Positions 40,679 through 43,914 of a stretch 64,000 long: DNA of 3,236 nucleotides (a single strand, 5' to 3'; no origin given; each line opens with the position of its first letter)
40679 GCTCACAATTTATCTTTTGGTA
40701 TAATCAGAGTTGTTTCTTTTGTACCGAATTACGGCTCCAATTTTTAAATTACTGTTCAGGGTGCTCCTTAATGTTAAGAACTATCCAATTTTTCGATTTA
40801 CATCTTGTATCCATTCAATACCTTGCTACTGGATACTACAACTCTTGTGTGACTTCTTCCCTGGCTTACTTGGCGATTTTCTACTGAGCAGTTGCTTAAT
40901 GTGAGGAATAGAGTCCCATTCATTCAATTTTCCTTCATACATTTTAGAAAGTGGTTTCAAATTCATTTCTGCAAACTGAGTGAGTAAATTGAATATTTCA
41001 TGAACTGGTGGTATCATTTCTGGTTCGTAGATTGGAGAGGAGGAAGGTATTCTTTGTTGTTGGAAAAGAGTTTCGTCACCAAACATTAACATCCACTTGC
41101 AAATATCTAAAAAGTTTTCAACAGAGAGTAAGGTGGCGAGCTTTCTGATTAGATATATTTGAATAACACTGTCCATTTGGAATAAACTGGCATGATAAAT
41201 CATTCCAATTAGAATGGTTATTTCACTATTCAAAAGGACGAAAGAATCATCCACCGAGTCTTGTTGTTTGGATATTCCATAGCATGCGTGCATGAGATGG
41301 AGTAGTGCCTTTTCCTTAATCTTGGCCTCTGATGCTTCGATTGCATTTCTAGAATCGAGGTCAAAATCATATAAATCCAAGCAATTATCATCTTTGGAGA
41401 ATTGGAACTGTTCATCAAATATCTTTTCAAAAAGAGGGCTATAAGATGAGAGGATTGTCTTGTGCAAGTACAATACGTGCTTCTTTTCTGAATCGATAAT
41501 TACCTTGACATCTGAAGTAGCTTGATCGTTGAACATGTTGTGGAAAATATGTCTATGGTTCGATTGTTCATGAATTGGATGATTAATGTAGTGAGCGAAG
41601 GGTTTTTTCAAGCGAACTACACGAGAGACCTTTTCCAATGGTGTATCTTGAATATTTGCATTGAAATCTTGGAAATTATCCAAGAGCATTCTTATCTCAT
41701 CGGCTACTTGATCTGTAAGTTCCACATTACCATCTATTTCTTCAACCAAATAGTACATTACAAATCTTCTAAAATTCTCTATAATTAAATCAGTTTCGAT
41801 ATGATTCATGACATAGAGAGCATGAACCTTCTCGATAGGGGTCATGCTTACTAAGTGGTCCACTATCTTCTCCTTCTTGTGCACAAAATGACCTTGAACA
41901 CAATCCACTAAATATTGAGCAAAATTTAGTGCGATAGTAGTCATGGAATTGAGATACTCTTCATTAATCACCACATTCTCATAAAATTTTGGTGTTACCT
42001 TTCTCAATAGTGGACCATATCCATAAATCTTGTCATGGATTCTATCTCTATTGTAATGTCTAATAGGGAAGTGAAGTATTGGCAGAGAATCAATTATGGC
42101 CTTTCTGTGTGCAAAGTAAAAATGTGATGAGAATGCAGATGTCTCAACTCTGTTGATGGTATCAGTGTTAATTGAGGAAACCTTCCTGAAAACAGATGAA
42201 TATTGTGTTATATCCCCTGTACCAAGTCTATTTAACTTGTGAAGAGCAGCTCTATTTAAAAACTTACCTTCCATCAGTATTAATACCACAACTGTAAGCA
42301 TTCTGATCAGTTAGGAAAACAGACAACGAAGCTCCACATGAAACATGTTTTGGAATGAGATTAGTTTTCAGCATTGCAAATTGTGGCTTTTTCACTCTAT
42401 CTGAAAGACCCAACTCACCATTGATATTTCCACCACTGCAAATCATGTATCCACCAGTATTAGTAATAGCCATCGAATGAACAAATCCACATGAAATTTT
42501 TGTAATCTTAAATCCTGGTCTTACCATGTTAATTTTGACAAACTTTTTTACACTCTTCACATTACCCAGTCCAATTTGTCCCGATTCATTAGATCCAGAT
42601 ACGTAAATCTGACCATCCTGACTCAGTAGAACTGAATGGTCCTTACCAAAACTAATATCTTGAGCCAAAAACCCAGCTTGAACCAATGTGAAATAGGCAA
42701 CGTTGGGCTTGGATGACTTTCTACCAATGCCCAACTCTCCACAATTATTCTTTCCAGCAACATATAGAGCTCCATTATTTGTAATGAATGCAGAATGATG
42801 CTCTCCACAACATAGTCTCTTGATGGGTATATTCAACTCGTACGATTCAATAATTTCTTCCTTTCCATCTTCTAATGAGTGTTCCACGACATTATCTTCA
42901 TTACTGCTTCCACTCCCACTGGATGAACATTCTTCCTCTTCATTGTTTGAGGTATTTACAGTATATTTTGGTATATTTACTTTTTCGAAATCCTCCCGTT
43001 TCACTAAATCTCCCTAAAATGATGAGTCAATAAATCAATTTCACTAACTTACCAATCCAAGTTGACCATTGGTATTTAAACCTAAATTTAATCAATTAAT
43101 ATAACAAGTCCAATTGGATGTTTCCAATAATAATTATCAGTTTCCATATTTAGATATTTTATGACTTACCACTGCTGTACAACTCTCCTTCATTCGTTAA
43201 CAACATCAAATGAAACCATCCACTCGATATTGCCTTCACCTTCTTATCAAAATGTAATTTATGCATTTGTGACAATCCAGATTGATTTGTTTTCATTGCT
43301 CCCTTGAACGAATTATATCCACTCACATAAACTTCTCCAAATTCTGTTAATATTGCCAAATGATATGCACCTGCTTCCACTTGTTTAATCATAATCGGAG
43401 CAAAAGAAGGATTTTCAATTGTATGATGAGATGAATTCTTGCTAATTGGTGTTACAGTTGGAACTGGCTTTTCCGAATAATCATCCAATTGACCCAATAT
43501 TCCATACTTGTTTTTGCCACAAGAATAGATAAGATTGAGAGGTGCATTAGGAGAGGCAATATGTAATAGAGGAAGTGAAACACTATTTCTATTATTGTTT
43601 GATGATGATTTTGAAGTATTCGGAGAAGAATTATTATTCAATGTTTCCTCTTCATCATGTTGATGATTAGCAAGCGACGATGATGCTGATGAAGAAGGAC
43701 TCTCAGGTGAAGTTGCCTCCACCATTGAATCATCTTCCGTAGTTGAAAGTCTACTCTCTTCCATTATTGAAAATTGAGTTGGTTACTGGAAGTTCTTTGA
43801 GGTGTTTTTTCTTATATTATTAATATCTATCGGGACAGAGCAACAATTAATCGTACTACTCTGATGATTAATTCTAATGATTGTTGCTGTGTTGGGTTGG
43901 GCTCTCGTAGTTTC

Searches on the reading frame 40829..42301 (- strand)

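Call 59: search_protein_families(library=pfam, proteins=[window:40829-42301:-], max_evalue=0.001)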
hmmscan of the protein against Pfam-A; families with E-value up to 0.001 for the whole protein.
window:40829-42301:- (491 aa): 1 family
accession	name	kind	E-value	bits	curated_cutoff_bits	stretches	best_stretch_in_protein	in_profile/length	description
PF00651.37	BTB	-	5.4e-06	27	20.5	1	253-314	1-60/110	BTB/POZ domain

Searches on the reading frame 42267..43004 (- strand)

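Call 59: search_protein_families(library=pfam, proteins=[window:42267-43004:-], max_evalue=0.001)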
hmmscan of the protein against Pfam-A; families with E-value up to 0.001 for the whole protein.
window:42267-43004:- (246 aa): 3 families
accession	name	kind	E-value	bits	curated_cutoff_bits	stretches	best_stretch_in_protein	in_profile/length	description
PF25390.1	WD40_RLD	-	7.7e-35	121.3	150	1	54-245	84-276/363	RCC1-like domain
PF13540.12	RCC1_2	-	1.2e-24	85.9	22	3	116-143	3-30/30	Regulator of chromosome condensation (RCC1) repeat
PF00415.24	RCC1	-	6.8e-21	75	21.7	1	130-180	1-50/50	Regulator of chromosome condensation (RCC1) repeat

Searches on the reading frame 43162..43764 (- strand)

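Call 59: search_protein_families(library=pfam, proteins=[window:43162-43764:-], max_evalue=0.001)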
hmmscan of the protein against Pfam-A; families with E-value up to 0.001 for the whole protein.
window:43162-43764:- (201 aa): 3 families
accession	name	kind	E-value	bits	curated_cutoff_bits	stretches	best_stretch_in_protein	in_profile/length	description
PF25390.1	WD40_RLD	-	4.1e-17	63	150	1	77-200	50-168/363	RCC1-like domain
PF13540.12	RCC1_2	-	1.1e-15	57.3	22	2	126-153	1-28/30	Regulator of chromosome condensation (RCC1) repeat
PF00415.24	RCC1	-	2.2e-07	31.7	21.7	1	79-139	4-50/50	Regulator of chromosome condensation (RCC1) repeat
